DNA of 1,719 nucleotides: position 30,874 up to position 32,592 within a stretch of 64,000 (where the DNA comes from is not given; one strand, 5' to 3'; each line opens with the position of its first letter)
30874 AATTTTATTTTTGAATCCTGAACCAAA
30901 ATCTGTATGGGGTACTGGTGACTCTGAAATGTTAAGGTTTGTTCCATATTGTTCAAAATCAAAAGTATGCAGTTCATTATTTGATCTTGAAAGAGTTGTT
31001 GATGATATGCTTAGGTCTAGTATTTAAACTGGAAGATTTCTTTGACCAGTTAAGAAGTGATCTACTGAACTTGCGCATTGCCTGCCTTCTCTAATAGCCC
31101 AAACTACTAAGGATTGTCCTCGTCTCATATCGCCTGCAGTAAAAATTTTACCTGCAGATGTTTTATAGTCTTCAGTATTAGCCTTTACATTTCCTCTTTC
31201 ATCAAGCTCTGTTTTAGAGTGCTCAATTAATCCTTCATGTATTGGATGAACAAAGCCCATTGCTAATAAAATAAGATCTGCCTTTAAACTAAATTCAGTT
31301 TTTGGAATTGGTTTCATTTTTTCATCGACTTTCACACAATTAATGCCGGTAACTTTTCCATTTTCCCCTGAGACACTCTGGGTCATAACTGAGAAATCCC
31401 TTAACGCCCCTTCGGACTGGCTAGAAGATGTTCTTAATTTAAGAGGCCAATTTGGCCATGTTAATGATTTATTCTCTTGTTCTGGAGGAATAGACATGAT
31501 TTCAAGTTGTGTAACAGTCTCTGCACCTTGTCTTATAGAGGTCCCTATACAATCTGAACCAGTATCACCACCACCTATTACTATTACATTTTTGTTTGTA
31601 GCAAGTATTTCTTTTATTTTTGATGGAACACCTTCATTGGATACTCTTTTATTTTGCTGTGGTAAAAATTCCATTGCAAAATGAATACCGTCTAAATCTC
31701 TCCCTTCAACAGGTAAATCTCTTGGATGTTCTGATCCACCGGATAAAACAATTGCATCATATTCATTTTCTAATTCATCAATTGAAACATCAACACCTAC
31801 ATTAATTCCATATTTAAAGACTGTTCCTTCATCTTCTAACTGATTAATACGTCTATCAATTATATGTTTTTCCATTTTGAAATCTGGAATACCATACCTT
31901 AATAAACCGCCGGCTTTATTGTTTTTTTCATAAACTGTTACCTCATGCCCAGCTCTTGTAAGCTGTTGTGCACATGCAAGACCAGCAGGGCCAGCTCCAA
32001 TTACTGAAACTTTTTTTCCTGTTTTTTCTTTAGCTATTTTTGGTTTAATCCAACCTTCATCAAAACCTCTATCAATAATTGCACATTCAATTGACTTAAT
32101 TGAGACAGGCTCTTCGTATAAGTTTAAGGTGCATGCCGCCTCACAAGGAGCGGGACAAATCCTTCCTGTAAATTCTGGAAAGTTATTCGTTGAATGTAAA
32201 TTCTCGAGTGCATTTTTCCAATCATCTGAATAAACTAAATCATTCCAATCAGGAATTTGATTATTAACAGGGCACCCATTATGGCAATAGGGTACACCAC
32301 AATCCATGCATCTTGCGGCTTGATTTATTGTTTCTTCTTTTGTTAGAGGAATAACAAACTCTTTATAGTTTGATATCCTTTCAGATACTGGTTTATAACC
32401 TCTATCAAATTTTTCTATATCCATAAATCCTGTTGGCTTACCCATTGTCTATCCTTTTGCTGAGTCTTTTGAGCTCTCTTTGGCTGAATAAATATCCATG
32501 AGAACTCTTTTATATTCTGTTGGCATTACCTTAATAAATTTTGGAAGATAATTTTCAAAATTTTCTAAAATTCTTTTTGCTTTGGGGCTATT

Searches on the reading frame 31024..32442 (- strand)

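Call 12: search_protein_families(library=pfam, proteins=[window:31024-32442:-], max_evalue=0.001)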
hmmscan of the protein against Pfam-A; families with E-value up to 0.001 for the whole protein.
window:31024-32442:- (472 aa): 20 families
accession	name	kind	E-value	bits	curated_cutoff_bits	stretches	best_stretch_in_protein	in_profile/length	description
PF14691.11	Fer4_20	-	4.2e-27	94.6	25.8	1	22-129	1-111/113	Dihydroprymidine dehydrogenase domain II, 4Fe-4S cluster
PF07992.20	Pyr_redox_2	-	1.8e-25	90.4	26.1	1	144-453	2-291/291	Pyridine nucleotide-disulphide oxidoreductase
PF13738.12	Pyr_redox_3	-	8.9e-11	42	30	1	147-182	2-38/305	Pyridine nucleotide-disulphide oxidoreductase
PF13450.12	NAD_binding_8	-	9.4e-11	42.3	21.9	1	147-182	1-36/68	NAD(P)-binding Rossmann-like domain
PF01593.30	Amino_oxidase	-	6.9e-08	32.6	19.8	1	153-182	2-31/443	Flavin containing amine oxidoreductase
PF03486.20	HI0933_like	-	1.1e-07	32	50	1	144-178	2-36/244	HI0933-like protein Rossmann domain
PF00070.33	Pyr_redox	-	6.5e-07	30.2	22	1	144-176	1-33/82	Pyridine nucleotide-disulphide oxidoreductase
PF01266.30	DAO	-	2e-06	28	27.9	1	145-178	2-35/353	FAD dependent oxidoreductase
PF12831.13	FAD_oxidored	-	3.4e-06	27.1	27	1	145-185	2-42/416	FAD dependent oxidoreductase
PF01262.27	AlaDh_PNT_C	-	9.9e-06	25.6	23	0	144-176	30-62/214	Alanine dehydrogenase/PNT, C-terminal domain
PF13241.12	NAD_binding_7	-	2.4e-05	25.3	22.1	0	141-174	6-39/104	Putative NAD(P)-binding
PF01134.28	GIDA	-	2.9e-05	23.8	22.1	0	144-175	1-32/391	Glucose inhibited division protein A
PF00890.30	FAD_binding_2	-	5.3e-05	23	20.4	1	147-179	4-36/414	FAD binding domain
PF01965.30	DJ-1_PfpI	-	5.5e-05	23.5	26.6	0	163-244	25-78/165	DJ-1/PfpI family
PF01494.25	FAD_binding_3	-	6.4e-05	22.8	22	1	144-177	3-36/349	FAD binding domain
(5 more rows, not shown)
